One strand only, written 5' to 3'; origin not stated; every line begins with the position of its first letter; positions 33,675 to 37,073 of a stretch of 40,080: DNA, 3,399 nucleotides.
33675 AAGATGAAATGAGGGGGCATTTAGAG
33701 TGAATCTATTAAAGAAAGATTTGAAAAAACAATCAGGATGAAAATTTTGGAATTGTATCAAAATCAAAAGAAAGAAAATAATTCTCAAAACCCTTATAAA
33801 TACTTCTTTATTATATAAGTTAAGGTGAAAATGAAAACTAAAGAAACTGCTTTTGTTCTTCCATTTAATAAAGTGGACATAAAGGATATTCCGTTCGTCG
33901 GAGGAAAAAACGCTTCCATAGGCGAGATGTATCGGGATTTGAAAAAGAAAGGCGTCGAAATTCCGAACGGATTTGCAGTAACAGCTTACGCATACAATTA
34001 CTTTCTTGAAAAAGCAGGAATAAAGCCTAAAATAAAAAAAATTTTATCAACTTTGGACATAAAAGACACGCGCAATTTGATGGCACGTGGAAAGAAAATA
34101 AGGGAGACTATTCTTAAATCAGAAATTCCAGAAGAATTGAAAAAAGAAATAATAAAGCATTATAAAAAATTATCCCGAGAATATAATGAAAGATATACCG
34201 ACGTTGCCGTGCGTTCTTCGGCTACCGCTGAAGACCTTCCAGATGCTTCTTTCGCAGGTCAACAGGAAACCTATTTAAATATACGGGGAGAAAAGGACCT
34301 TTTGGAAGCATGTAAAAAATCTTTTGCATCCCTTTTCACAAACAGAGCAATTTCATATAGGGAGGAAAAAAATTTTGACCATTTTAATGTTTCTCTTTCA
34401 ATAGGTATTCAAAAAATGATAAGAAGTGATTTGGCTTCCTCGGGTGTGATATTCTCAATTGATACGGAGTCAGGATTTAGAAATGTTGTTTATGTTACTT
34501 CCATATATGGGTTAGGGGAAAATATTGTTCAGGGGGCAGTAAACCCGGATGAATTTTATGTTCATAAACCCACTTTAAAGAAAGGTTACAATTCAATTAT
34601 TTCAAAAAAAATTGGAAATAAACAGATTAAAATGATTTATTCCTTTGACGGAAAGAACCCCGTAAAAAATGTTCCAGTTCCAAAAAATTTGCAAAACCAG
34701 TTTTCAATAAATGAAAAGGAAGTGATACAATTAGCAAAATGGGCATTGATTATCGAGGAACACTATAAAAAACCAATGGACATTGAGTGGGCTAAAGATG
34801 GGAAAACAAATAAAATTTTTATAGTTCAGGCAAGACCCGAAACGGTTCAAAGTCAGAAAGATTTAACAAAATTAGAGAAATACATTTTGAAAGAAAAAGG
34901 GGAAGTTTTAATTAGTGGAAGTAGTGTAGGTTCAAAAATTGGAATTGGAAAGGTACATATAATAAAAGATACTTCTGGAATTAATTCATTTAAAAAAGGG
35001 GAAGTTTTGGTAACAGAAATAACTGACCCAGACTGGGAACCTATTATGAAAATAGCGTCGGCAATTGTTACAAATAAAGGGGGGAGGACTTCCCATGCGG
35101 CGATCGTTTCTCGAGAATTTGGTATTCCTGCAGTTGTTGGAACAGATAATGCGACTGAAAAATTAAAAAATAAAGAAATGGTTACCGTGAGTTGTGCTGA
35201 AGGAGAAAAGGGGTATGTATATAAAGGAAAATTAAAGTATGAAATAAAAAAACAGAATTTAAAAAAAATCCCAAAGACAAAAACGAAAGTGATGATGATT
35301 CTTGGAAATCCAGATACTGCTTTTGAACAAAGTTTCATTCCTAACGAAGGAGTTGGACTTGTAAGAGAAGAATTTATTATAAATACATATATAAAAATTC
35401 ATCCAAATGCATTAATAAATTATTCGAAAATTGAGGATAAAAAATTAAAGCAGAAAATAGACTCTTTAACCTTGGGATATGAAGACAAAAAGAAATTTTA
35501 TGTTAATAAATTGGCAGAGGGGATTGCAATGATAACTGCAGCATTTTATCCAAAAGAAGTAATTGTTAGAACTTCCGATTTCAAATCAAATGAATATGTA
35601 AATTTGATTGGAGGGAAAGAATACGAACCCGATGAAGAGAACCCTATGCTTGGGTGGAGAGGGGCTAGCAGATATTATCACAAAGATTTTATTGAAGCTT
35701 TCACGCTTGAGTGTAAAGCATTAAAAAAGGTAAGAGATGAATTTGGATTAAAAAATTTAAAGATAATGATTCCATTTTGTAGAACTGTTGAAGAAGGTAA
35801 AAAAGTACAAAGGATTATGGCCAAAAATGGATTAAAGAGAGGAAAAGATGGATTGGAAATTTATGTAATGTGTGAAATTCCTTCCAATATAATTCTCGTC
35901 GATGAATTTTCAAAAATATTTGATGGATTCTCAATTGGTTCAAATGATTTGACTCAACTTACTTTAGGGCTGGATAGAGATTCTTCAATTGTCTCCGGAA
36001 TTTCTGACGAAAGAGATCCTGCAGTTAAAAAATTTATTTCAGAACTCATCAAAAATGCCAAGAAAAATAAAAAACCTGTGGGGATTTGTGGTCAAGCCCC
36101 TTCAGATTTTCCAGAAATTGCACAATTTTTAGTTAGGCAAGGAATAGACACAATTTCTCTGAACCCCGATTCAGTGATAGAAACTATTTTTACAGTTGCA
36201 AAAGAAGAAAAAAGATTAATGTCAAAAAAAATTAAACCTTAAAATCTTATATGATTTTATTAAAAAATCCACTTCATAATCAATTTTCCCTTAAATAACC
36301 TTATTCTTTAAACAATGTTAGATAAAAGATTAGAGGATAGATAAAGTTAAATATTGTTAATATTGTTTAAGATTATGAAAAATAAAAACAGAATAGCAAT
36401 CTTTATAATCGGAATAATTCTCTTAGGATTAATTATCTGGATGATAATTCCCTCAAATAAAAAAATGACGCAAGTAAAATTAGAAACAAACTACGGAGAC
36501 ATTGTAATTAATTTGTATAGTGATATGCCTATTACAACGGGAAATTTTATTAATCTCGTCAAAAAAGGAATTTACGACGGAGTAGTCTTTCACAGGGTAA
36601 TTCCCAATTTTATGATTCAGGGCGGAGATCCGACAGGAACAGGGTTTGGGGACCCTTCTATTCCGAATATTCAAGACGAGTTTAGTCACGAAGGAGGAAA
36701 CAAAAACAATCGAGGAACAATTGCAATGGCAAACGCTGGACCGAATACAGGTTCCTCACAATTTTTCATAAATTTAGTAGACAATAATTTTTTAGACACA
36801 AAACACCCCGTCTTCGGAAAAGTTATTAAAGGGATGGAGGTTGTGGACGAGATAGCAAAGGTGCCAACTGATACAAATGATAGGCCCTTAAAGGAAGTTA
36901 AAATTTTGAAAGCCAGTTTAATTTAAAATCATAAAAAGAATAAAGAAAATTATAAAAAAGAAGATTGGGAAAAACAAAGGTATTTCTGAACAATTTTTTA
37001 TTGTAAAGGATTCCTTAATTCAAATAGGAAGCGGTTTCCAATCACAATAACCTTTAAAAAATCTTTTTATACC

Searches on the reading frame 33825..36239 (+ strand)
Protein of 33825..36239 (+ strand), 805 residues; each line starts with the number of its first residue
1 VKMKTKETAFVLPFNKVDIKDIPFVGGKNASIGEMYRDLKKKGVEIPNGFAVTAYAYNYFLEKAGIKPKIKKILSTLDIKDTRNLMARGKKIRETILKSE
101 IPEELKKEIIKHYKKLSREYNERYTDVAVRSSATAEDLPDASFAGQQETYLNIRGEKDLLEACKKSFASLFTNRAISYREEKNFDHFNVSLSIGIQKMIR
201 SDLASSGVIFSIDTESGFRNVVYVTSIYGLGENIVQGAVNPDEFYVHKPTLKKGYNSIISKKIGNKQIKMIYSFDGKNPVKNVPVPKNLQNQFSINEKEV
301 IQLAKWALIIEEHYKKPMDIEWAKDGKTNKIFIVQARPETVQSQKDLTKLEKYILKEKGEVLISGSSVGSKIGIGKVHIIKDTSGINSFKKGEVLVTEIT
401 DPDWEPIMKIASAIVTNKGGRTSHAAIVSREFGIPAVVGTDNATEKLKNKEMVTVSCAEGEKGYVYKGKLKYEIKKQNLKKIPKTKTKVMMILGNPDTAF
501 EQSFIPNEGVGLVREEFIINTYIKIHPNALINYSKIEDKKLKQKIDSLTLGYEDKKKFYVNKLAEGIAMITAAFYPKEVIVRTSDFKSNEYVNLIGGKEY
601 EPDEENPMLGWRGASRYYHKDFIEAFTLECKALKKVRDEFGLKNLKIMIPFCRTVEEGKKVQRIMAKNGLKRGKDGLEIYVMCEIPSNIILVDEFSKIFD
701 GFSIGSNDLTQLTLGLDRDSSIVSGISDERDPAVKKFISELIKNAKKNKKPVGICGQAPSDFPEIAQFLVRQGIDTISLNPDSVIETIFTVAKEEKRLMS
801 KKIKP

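Call 38: search_protein_families(library=ncbifam, proteins=[window:33825-36239:+], max_evalue=1e-10)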
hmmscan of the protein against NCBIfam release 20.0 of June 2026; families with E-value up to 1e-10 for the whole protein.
window:33825-36239:+ (805 aa): 26 families (the best 25 are shown)
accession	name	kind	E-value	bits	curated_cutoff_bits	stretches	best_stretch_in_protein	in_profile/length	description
NF005057.0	PRK06464.1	equivalog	0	1231.3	598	1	6-803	2-797/798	phosphoenolpyruvate synthase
TIGR01418.1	PEP_synth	equivalog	0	1196.9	739.75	1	11-796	2-784/784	pyruvate, water dikinase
NF004878.0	PRK06241.1-3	subfamily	2.4e-101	340.3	945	2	9-340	3-312/891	phosphoenolpyruvate synthase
NF004877.0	PRK06241.1-2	subfamily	1.1e-92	311.8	866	2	9-340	3-313/869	phosphoenolpyruvate synthase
NF041857.1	RIF_Ptrans_rph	equivalog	3.6e-88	296.9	999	2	10-340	2-311/864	rifamycin-inactivating phosphotransferase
NF004879.0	PRK06241.1-4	equivalog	4.3e-86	289.8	976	2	9-340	3-313/868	phosphoenolpyruvate synthase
NF052631.1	prodigiosin_PigC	equivalog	2.3e-79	267.3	1300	2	25-346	16-304/883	prodigiosin ligase PigC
NF052632.1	undecylprod_RedH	equivalog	1.1e-74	251.9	1350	2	21-377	13-329/880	undecylprodigiosin ligase RedH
NF004881.0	PRK06241.2-2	equivalog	3.7e-71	240.6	883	2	17-348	11-319/898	phosphoenolpyruvate synthase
NF004880.0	PRK06241.2-1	equivalog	5.6e-62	209.8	972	2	16-269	9-244/837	phosphoenolpyruvate synthase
NF000283.1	RPH_KJ151292.1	equivalog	8.1e-62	209.6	1700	2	11-340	6-314/865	rifamycin-inactivating phosphotransferase Rph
NF004883.0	PRK06241.2-4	equivalog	2.3e-56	191.5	1063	2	38-346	41-334/928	phosphoenolpyruvate synthase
TIGR01417.1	PTS_I_fam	equivalog_domain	1.2e-44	152.7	341.7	2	576-793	325-538/565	phosphoenolpyruvate--protein phosphotransferase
TIGR01828.1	pyru_phos_dikin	equivalog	4.5e-36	124.2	843.45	1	375-721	400-776/865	pyruvate, phosphate dikinase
NF004882.0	PRK06241.2-3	equivalog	7.8e-36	123.5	850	2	39-247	22-217/827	phosphoenolpyruvate synthase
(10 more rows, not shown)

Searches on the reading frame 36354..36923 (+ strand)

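Call 60: search_protein_families(library=pfam, proteins=[window:36354-36923:+], max_evalue=0.001)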
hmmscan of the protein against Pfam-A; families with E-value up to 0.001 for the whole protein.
window:36354-36923:+ (190 aa): 1 family
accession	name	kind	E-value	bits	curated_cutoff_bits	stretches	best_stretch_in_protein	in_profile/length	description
PF00160.26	Pro_isomerase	-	2e-52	178.1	21.7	1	41-187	2-157/159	Cyclophilin type peptidyl-prolyl cis-trans isomerase/CLD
